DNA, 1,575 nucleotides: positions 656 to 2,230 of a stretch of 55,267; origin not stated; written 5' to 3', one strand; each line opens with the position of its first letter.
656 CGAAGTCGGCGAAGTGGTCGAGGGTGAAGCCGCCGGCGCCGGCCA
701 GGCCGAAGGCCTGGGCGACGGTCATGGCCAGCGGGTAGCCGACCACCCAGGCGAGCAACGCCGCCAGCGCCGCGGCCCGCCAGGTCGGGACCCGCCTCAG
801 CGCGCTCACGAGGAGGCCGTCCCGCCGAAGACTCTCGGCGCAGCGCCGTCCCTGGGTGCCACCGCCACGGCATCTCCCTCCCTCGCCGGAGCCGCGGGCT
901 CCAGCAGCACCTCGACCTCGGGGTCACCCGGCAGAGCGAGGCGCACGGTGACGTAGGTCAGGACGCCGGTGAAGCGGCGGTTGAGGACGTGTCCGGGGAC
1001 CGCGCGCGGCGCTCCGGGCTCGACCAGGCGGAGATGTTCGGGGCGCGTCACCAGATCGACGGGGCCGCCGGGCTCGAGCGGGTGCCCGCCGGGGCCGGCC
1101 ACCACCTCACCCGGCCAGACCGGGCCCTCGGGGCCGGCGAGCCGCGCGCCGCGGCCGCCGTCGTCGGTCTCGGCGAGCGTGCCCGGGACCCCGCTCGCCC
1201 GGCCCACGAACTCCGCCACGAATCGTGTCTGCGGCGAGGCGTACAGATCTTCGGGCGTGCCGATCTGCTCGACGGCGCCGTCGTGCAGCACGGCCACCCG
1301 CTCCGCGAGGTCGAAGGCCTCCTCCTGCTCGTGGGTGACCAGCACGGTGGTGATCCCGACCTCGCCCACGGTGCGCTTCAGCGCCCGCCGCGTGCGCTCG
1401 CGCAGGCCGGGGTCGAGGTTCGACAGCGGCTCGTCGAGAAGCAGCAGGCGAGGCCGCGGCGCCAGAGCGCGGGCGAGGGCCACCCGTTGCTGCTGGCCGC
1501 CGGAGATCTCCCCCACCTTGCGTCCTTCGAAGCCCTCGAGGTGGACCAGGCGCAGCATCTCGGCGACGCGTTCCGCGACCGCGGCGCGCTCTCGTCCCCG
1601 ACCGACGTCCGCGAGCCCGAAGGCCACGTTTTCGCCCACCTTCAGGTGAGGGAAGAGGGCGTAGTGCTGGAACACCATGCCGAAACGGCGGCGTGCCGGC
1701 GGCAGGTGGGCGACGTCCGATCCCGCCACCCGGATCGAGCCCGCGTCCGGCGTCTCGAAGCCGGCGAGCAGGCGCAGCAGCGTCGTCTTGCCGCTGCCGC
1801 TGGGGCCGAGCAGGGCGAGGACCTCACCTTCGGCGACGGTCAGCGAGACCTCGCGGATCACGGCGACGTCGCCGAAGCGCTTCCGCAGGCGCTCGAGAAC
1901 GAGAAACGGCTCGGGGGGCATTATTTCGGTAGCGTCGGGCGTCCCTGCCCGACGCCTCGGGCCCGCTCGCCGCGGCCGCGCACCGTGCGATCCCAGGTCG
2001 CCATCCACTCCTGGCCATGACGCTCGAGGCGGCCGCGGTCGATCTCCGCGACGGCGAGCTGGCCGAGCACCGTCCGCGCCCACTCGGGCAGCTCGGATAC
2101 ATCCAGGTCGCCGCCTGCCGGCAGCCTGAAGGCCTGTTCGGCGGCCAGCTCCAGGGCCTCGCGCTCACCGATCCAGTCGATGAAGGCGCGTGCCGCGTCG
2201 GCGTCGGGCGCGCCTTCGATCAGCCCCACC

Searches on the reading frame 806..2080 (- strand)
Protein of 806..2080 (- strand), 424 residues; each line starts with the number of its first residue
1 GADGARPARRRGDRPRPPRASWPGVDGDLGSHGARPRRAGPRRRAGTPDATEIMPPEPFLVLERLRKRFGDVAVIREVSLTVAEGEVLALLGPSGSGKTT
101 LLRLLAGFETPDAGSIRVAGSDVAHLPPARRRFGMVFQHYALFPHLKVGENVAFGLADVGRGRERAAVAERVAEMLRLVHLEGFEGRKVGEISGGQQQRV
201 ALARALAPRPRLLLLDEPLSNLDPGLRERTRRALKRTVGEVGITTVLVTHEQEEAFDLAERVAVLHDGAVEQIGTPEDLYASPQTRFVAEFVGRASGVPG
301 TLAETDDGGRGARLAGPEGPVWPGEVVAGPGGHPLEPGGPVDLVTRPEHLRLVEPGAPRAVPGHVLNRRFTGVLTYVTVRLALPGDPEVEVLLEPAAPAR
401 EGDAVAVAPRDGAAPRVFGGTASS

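Call 51: search_protein_families(library=pfam, proteins=[window:806-2080:-], max_evalue=0.001)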
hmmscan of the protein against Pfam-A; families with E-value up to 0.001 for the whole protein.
window:806-2080:- (424 aa): 3 families
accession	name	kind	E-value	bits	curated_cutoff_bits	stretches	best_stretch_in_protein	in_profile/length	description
PF00005.33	ABC_tran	-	2.3e-38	132.3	25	1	76-219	2-136/137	ABC transporter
PF13304.12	AAA_21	-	5.7e-08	33.6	27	0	195-251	241-299/304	AAA domain, putative AbiEii toxin, Type IV TA system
PF08402.16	TOBE_2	-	1.3e-07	32.1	21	1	346-411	4-70/76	TOBE domain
